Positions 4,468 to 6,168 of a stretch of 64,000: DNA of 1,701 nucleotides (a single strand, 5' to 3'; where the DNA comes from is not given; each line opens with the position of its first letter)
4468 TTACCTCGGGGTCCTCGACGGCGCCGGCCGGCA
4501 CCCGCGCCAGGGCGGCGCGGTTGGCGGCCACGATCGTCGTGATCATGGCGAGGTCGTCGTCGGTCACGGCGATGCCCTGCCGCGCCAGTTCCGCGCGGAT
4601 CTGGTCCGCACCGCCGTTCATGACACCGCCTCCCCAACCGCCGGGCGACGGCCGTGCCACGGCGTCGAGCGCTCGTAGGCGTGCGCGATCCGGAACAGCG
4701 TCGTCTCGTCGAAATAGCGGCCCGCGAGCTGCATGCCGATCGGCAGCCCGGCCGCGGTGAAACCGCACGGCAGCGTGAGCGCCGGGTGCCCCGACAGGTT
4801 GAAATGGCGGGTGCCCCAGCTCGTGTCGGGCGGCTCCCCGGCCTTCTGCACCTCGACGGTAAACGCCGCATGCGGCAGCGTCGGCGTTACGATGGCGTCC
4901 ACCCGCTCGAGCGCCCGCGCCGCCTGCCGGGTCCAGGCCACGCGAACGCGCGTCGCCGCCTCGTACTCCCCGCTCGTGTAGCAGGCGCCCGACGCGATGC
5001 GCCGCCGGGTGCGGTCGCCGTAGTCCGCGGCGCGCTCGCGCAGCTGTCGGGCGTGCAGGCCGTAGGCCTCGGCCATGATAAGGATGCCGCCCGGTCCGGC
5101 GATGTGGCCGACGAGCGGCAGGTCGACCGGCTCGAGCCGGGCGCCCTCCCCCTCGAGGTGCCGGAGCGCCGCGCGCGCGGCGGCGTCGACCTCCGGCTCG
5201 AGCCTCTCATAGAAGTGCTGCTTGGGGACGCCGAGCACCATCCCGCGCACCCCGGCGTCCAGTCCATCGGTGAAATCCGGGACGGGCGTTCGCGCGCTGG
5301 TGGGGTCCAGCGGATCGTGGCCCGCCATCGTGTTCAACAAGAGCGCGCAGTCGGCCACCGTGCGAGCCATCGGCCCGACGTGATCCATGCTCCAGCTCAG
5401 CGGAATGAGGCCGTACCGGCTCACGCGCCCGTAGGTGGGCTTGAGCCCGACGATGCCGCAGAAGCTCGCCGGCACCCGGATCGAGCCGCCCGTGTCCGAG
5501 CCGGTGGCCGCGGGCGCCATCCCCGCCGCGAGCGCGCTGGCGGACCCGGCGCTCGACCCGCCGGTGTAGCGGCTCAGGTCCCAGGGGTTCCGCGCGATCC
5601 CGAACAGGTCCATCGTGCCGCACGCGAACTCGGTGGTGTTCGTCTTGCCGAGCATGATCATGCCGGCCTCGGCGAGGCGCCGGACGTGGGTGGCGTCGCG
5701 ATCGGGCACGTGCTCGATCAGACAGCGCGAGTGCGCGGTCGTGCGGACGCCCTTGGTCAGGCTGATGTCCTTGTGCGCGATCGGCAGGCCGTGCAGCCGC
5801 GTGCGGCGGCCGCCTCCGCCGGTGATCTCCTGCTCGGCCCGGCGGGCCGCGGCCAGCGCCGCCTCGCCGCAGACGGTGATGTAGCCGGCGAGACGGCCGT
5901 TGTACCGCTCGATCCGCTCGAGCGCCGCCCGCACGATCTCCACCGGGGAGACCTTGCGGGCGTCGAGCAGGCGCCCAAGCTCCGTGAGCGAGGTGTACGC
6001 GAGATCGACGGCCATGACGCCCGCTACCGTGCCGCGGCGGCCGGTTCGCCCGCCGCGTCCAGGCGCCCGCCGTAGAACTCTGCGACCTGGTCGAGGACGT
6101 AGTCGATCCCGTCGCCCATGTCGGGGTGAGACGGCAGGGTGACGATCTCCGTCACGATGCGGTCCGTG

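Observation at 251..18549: Accessory island with five DegT-family aminotransferases, an AtzE/AtzG-like amidase pair, an LmbE deacetylase, HyuAB, a cyclic amidohydrolase and an ATPase-less ABC importer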

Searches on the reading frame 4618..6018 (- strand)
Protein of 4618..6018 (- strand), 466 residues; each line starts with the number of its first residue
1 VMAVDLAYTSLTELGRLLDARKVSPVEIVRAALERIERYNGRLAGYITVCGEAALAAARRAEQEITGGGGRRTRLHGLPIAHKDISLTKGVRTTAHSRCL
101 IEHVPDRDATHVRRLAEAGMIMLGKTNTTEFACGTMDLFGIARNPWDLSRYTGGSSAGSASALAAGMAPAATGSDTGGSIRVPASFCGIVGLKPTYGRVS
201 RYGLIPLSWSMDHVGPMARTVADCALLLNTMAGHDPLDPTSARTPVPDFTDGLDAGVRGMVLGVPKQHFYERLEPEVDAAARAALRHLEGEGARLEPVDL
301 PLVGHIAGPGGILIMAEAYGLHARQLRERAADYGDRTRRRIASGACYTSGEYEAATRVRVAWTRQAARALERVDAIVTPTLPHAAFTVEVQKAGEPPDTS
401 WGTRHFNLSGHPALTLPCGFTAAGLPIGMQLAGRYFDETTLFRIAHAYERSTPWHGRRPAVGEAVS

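Call 5: search_protein_families(library=pfam, proteins=[window:4618-6018:-])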
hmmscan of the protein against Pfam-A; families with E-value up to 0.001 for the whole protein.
window:4618-6018:- (466 aa): 1 family
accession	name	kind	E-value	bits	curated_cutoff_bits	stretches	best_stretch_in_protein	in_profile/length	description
PF01425.27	Amidase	-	2.5e-113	379.9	27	1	27-441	1-444/445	Amidase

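Call 7: search_protein_families(library=ncbifam, proteins=[window:4618-6018:-], max_evalue=0.00001)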
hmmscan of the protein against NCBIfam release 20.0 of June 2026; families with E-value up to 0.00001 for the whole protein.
window:4618-6018:- (466 aa): 26 families (the best 25 are shown)
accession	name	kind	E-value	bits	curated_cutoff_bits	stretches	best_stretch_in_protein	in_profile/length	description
TIGR00132.1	gatA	equivalog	5e-105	351.9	481.1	1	17-451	4-463/466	Asp-tRNA(Asn)/Glu-tRNA(Gln) amidotransferase subunit GatA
NF004815.0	PRK06169.1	equivalog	2e-104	349.8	506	1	5-461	6-468/471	amidase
NF005688.0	PRK07488.1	equivalog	4.3e-86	289.7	532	1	5-451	7-465/474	indoleacetamide hydrolase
NF006631.0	PRK09201.1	equivalog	1.2e-83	281.5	461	1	8-451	6-454/466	AtzE family amidohydrolase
NF005686.0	PRK07486.1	subfamily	1.3e-82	278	465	1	7-460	12-481/486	amidase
NF005565.0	PRK07235.1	subfamily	2.7e-79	267.2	545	2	70-302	83-320/506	amidase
TIGR02715.1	amido_AtzE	subfamily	4.7e-79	266.5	425.75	1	18-450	9-446/452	AtzE family amidohydrolase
NF005460.0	PRK07056.1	subfamily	1.1e-78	265.3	447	1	8-450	7-451/457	amidase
NF005450.0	PRK07042.1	equivalog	1.7e-78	264.2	458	1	10-459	8-459/464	amidase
NF006006.0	PRK08137.1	equivalog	6e-75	253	534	2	16-299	41-335/529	amidase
NF004766.0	PRK06102.1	equivalog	1.4e-72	245.2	559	1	7-450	6-449/455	amidase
NF006043.0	PRK08186.1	subfamily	4.5e-69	233.4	487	1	12-453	10-449/600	allophanate hydrolase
NF004816.0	PRK06170.1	equivalog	3.1e-68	230.6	503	1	4-452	7-482/493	amidase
NF004717.0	PRK06061.1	equivalog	4.3e-68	230.1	498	1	8-461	16-476/483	amidase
NF005687.0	PRK07487.1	subfamily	1.7e-66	224.9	428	1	10-451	9-455/468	amidase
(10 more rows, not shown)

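Call 20: search_solved_structures(query=window:4618-6018:-, max_evalue=1e-30)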
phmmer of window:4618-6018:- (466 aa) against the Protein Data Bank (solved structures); distinct sequences matched with E-value up to 1e-30: 42.
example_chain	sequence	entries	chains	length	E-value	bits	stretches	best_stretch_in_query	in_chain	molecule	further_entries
4wj3_A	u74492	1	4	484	6.9e-89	301.9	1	10-460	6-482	Glutamyl-tRNA(Gln) amidotransferase subunit A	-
3h0l_A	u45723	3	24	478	8.4e-84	285.2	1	9-454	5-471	Glutamyl-tRNA(Gln) amidotransferase subunit A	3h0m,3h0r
3al0_A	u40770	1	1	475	1.3e-77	264.7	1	72-455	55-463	Glutamyl-tRNA(Gln) amidotransferase subunit A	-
2gi3_A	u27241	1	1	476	1.3e-77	264.7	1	72-455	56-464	Glutamyl-tRNA(Gln) amidotransferase subunit A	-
2df4_A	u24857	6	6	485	4e-74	253.3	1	6-452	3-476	Glutamyl-tRNA(Gln) amidotransferase subunit A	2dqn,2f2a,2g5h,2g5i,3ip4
3kfu_E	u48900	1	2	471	1.5e-68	234.9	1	21-464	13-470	Glutamyl-tRNA(Gln) amidotransferase subunit A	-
3a1k_A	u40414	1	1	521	5.8e-57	196.7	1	76-451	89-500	Amidase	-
2dc0_A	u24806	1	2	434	1.1e-56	195.8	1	11-441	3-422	probable amidase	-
3a1i_A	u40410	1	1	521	1.7e-56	195.1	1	76-451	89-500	Amidase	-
5ac3_A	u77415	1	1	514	3.4e-50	174.4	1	7-316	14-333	PEPTIDE AMIDASE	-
1m21_A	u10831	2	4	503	4e-50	174.2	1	7-316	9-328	Peptide Amidase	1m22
6c62_A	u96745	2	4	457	5.6e-49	170.4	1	29-444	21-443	Biuret hydrolase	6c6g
3a2p_A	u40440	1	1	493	1.8e-48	168.7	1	11-289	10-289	6-aminohexanoate-cyclic-dimer hydrolase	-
3a2q_A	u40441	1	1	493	5.3e-48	167.2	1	11-289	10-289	6-aminohexanoate-cyclic-dimer hydrolase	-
5ewq_A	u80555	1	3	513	1.4e-45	159.2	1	9-263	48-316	Amidase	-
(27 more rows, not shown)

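Call 34: find_homologous_proteins(query=window:4618-6018:-, max_evalue=1e-40)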
Query window:4618-6018:- (466 aa): 7929 proteins with E <= 1e-40 among 8000 candidates; the best 120 are listed.
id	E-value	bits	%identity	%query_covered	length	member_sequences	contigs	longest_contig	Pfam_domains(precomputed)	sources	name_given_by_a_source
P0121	0.0e+0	1045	100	100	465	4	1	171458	PF01425.27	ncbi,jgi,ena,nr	ncbi:MAG TPA: amidase [bacterium]|nr:amidase [bacterium]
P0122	0.0e+0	1015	97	100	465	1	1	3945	PF01425.27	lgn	-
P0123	1.6e-298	1008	97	100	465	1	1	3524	PF01425.27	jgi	jgi:aspartyl-tRNA(Asn)/glutamyl-tRNA(Gln) amidotransferase subunit A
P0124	3.3e-298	1007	96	100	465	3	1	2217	PF01425.27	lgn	-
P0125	2.6e-290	981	94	100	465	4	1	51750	PF01425.27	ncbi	ncbi:MAG: amidase [bacterium]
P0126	2.5e-285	964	91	100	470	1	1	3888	PF01425.27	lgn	-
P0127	1.8e-273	925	87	100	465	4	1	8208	PF01425.27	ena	-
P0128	5.4e-273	924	88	100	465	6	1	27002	PF01425.27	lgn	-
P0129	7.3e-271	917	87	100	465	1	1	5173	PF01425.27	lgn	-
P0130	4.6e-270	914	87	100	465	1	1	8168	PF01425.27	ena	-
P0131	4.3e-264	894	87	99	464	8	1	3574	PF01425.27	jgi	-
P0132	1.5e-263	893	85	100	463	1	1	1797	PF01425.27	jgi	jgi:aspartyl-tRNA(Asn)/glutamyl-tRNA(Gln) amidotransferase subunit A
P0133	1.2e-250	850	81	98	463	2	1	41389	PF01425.27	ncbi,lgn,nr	ncbi:MAG TPA: amidase [bacterium]|nr:amidase [bacterium]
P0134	4.2e-250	848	80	100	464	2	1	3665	PF01425.27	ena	-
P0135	1.5e-249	846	80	100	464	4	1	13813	PF01425.27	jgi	-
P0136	1.2e-248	844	79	99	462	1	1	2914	PF01425.27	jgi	jgi:aspartyl-tRNA(Asn)/glutamyl-tRNA(Gln) amidotransferase subunit A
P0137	1.1e-247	840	80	100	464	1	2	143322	PF01425.27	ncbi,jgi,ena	-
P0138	1.9e-247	840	81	98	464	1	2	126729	PF01425.27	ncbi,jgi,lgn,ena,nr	ncbi:MAG TPA: amidase [bacterium]|nr:amidase [bacterium]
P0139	1.6e-246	837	79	100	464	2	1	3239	PF01425.27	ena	-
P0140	3.3e-246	835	80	100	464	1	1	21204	PF01425.27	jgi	jgi:aspartyl-tRNA(Asn)/glutamyl-tRNA(Gln) amidotransferase subunit A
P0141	3.6e-245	832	80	99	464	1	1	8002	PF01425.27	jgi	jgi:aspartyl-tRNA(Asn)/glutamyl-tRNA(Gln) amidotransferase subunit A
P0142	1.6e-244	830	79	100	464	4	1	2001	PF01425.27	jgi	-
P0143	5.8e-244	828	79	100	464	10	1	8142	PF01425.27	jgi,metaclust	metaclust:\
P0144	2.4e-241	819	79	99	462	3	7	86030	PF01425.27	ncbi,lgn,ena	-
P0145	8.7e-239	811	78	100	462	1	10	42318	PF01425.27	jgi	jgi:aspartyl-tRNA(Asn)/glutamyl-tRNA(Gln) amidotransferase subunit A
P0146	6.6e-212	722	69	100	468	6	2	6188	PF01425.27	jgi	jgi:aspartyl-tRNA(Asn)/glutamyl-tRNA(Gln) amidotransferase subunit A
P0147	9.0e-212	722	69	100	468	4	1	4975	PF01425.27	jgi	jgi:aspartyl-tRNA(Asn)/glutamyl-tRNA(Gln) amidotransferase subunit A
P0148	3.3e-211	720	70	100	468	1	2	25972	PF01425.27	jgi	jgi:aspartyl-tRNA(Asn)/glutamyl-tRNA(Gln) amidotransferase subunit A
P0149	8.6e-209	712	70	98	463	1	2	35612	PF01425.27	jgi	jgi:aspartyl-tRNA(Asn)/glutamyl-tRNA(Gln) amidotransferase subunit A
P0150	9.6e-209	712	69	99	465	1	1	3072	PF01425.27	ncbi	-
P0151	2.8e-208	710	70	99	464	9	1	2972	PF01425.27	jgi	jgi:aspartyl-tRNA(Asn)/glutamyl-tRNA(Gln) amidotransferase subunit A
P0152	4.2e-207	707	68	99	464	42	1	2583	PF01425.27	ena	-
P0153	2.2e-204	698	68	99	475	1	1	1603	PF01425.27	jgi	jgi:aspartyl-tRNA(Asn)/glutamyl-tRNA(Gln) amidotransferase subunit A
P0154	9.6e-204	696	68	99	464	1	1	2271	PF01425.27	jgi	jgi:aspartyl-tRNA(Asn)/glutamyl-tRNA(Gln) amidotransferase subunit A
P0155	3.8e-203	694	68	99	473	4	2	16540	PF01425.27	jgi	jgi:aspartyl-tRNA(Asn)/glutamyl-tRNA(Gln) amidotransferase subunit A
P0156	4.2e-203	693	68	99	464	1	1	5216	PF01425.27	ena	-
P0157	1.1e-202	692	68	99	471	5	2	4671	PF01425.27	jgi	jgi:aspartyl-tRNA(Asn)/glutamyl-tRNA(Gln) amidotransferase subunit A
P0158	5.8e-202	690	67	98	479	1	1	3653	PF01425.27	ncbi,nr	ncbi:MAG: amidase [Armatimonadetes bacterium]|nr:amidase [Armatimonadota bacterium]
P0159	8.2e-202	689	87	74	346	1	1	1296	PF01425.27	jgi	jgi:aspartyl-tRNA(Asn)/glutamyl-tRNA(Gln) amidotransferase subunit A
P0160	2.1e-201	688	67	98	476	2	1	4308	PF01425.27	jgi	jgi:aspartyl-tRNA(Asn)/glutamyl-tRNA(Gln) amidotransferase subunit A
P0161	2.6e-201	688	67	99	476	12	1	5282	PF01425.27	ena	-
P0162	1.6e-200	685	69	98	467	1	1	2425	PF01425.27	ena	-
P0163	9.5e-200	682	68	99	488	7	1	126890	PF01425.27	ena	-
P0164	1.3e-199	682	67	99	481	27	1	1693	PF01425.27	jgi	-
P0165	2.7e-199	681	66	98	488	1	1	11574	PF01425.27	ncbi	-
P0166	2.3e-198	678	63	98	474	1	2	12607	PF01425.27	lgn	-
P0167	3.1e-197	674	68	95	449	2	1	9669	PF01425.27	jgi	-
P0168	1.4e-196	672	69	97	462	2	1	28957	PF01425.27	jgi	jgi:aspartyl-tRNA(Asn)/glutamyl-tRNA(Gln) amidotransferase subunit A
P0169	1.8e-196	672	66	98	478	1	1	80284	PF01425.27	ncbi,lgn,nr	ncbi:MAG: amidase [Armatimonadota bacterium]|nr:amidase [Armatimonadota bacterium]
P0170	1.8e-195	668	66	99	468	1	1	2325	PF01425.27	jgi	jgi:aspartyl-tRNA(Asn)/glutamyl-tRNA(Gln) amidotransferase subunit A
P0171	1.9e-195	668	66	99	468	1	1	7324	PF01425.27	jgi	jgi:aspartyl-tRNA(Asn)/glutamyl-tRNA(Gln) amidotransferase subunit A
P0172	3.9e-195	667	65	100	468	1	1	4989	PF01425.27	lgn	-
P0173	6.2e-195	666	64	99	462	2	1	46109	PF01425.27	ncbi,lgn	-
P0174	3.7e-194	664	64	99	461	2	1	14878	PF01425.27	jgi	-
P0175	8.0e-194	663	65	99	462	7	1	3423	PF01425.27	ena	-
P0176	8.9e-193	659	65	100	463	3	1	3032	PF01425.27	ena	-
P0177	9.3e-193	659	64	99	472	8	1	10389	PF01425.27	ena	-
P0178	1.0e-192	659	62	99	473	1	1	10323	PF01425.27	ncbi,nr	ncbi:MAG TPA: amidase [bacterium]|nr:amidase [bacterium]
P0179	1.4e-192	659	64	99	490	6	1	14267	PF01425.27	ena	-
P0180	3.8e-192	657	65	98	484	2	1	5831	PF01425.27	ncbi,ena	-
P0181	9.6e-192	656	64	99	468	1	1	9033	PF01425.27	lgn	-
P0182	2.2e-191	655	64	99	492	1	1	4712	PF01425.27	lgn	-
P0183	3.3e-191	654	63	99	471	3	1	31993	PF01425.27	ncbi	-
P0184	5.5e-191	653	63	99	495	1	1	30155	PF01425.27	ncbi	ncbi:MAG: amidase [Armatimonadota bacterium]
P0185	1.4e-190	652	65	99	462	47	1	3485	PF01425.27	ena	-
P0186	1.4e-190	652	64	99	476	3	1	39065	PF01425.27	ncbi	ncbi:MAG: amidase [Armatimonadota bacterium]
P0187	3.3e-190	651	65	99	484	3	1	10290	PF01425.27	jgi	jgi:aspartyl-tRNA(Asn)/glutamyl-tRNA(Gln) amidotransferase subunit A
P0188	2.1e-189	648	62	98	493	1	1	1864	PF01425.27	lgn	-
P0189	3.3e-189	648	64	98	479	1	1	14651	PF01425.27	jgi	jgi:aspartyl-tRNA(Asn)/glutamyl-tRNA(Gln) amidotransferase subunit A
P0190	3.6e-189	647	63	100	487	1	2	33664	PF01425.27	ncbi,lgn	ncbi:MAG: amidase [bacterium]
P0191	3.6e-189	647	65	98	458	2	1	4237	PF01425.27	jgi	jgi:aspartyl-tRNA(Asn)/glutamyl-tRNA(Gln) amidotransferase subunit A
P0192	4.4e-189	647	63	98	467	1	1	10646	PF01425.27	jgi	jgi:aspartyl-tRNA(Asn)/glutamyl-tRNA(Gln) amidotransferase subunit A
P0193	4.5e-189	647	65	98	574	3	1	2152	PF01425.27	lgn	-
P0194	5.1e-189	647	63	99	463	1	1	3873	PF01425.27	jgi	-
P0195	1.7e-188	645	63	99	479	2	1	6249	PF01425.27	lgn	-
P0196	4.2e-188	644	63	98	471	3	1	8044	PF01425.27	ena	-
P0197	7.4e-188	643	64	98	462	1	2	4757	PF01425.27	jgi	-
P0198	9.3e-188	643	61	98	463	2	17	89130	PF01425.27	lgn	-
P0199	1.9e-187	642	64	98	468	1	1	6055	PF01425.27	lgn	-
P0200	2.2e-187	642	63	99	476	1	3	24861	PF01425.27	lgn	-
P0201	4.7e-187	640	64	95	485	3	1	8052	PF01425.27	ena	-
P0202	6.5e-187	640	62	99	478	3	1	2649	PF01425.27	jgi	jgi:aspartyl-tRNA(Asn)/glutamyl-tRNA(Gln) amidotransferase subunit A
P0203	1.2e-186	639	63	99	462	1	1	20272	PF01425.27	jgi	jgi:aspartyl-tRNA(Asn)/glutamyl-tRNA(Gln) amidotransferase subunit A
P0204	1.7e-186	639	63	99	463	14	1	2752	PF01425.27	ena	-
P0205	3.5e-186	638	64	98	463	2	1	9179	PF01425.27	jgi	-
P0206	6.1e-186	637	62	99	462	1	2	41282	PF01425.27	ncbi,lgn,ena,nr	ncbi:MAG TPA: amidase [bacterium]|nr:amidase [bacterium]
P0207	6.6e-186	637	59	99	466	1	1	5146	PF01425.27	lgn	-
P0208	3.1e-185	634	63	97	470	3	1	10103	PF01425.27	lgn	-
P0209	4.7e-185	634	63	99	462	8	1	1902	PF01425.27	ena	-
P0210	9.1e-185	633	62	98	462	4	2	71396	PF01425.27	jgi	-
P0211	1.2e-184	633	64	98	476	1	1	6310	PF01425.27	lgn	-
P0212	2.6e-184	631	63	99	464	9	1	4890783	PF01425.27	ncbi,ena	-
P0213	2.7e-184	631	63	99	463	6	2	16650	PF01425.27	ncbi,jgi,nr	ncbi:MAG TPA: amidase [bacterium]|nr:amidase [bacterium]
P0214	3.9e-184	631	63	99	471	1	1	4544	PF01425.27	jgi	jgi:aspartyl-tRNA(Asn)/glutamyl-tRNA(Gln) amidotransferase subunit A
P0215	1.1e-182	626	62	99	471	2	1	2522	PF01425.27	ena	-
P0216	1.2e-182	626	62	97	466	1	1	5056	PF01425.27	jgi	jgi:aspartyl-tRNA(Asn)/glutamyl-tRNA(Gln) amidotransferase subunit A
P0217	1.6e-182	626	63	98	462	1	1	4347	PF01425.27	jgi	jgi:aspartyl-tRNA(Asn)/glutamyl-tRNA(Gln) amidotransferase subunit A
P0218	4.4e-182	624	63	99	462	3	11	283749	PF01425.27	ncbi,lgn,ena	-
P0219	1.2e-179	616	60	98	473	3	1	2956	PF01425.27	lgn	-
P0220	1.7e-179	616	61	99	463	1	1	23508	PF01425.27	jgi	jgi:aspartyl-tRNA(Asn)/glutamyl-tRNA(Gln) amidotransferase subunit A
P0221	4.2e-179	614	59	99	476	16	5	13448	PF01425.27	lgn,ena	-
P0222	1.2e-178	613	61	99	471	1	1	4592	PF01425.27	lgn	-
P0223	2.2e-177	609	62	99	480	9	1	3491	PF01425.27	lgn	-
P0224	2.6e-177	608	61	98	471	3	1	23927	PF01425.27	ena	-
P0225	8.2e-177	607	57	98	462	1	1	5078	PF01425.27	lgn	-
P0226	3.1e-176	605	60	99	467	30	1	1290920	PF01425.27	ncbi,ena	-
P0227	3.1e-176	605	58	99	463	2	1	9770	PF01425.27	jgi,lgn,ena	-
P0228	5.1e-176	604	57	97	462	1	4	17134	PF01425.27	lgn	-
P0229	5.2e-176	604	58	97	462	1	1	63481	PF01425.27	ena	-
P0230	7.4e-176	604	60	99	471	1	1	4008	PF01425.27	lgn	-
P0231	7.1e-175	600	58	98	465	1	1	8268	PF01425.27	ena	-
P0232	8.9e-175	600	57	99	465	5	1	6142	PF01425.27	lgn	-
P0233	6.7e-174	597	62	98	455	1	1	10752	PF01425.27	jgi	jgi:aspartyl-tRNA(Asn)/glutamyl-tRNA(Gln) amidotransferase subunit A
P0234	3.1e-173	595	59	98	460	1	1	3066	PF01425.27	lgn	-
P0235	4.0e-173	595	58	99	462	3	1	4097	PF01425.27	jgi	jgi:aspartyl-tRNA(Asn)/glutamyl-tRNA(Gln) amidotransferase subunit A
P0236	1.0e-172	593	57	98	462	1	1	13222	PF01425.27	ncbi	-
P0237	2.7e-172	592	59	97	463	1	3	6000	PF01425.27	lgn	-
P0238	1.1e-171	590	56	98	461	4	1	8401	PF01425.27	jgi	jgi:aspartyl-tRNA(Asn)/glutamyl-tRNA(Gln) amidotransferase subunit A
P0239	1.1e-171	590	58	98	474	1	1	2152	PF01425.27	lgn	-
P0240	3.1e-171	588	60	98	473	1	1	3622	PF01425.27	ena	-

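Call 35: find_encoding_contigs(protein=P0121, flank=10000, max_places=1)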
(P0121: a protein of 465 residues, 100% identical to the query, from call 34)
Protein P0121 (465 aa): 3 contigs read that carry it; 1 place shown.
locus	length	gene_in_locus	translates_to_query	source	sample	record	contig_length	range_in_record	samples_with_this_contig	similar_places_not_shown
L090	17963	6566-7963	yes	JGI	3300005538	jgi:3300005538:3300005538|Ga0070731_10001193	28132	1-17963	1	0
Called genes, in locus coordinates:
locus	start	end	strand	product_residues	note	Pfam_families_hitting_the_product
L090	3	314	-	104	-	?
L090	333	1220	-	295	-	PF12911:OppC_N (weak), PF00528:BPD_transp_1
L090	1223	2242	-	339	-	PF19300:BPD_transp_1_N, PF00528:BPD_transp_1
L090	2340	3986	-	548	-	PF00496:SBP_bac_5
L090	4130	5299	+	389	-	PF00155:Aminotran_1_2, PF01041:DegT_DnrJ_EryC1, PF01053:Cys_Met_Meta_PP (weak), PF01212:Beta_elim_lyase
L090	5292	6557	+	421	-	PF01041:DegT_DnrJ_EryC1, PF01212:Beta_elim_lyase (weak)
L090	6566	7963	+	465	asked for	PF01425:Amidase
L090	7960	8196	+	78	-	-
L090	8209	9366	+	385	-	PF01041:DegT_DnrJ_EryC1, PF01053:Cys_Met_Meta_PP (weak)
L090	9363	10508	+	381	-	PF01041:DegT_DnrJ_EryC1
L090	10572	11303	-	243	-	PF02585:PIG-L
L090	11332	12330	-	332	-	PF00389:2-Hacid_dh, PF02826:2-Hacid_dh_C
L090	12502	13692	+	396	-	PF01041:DegT_DnrJ_EryC1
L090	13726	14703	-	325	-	PF00710:Asparaginase, PF17763:Asparaginase_C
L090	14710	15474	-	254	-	PF25213:HVO_A0261_N (weak), PF09339:HTH_IclR, PF13412:HTH_24 (weak), PF01614:IclR_C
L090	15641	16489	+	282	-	PF00106:adh_short, PF08659:KR, PF13561:adh_short_C2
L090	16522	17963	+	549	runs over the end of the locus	PF00496:SBP_bac_5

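Call 36: find_encoding_contigs(protein=P0212, flank=10000, max_places=2)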
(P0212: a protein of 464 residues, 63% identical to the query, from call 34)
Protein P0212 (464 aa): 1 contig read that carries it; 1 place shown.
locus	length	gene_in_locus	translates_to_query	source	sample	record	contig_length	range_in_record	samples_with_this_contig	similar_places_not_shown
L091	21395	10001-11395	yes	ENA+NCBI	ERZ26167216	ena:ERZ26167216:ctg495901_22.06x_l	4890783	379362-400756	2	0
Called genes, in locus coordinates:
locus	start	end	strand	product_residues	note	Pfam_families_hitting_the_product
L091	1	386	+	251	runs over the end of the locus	PF22685:Gal80p_C-like (weak), PF22725:GFO_IDH_MocA_C3, PF02894:GFO_IDH_MocA_C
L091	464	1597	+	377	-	PF00155:Aminotran_1_2, PF01053:Cys_Met_Meta_PP (weak), PF01212:Beta_elim_lyase (weak), PF12897:Asp_aminotransf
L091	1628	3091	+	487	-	PF01979:Amidohydro_1, PF07969:Amidohydro_3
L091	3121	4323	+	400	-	PF01979:Amidohydro_1, PF07969:Amidohydro_3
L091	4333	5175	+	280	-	PF04951:Peptidase_M55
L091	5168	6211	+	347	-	PF05343:Peptidase_M42, PF01546:Peptidase_M20 (weak)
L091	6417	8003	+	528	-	PF00496:SBP_bac_5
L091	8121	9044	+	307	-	PF19300:BPD_transp_1_N, PF00528:BPD_transp_1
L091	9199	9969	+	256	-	PF00528:BPD_transp_1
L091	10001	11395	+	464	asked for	PF01425:Amidase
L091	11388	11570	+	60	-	-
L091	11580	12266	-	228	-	PF00230:MIP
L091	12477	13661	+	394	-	PF04909:Amidohydro_2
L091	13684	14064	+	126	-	PF00355:Rieske, PF13806:Rieske_2 (faint)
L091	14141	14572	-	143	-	PF13358:DDE_3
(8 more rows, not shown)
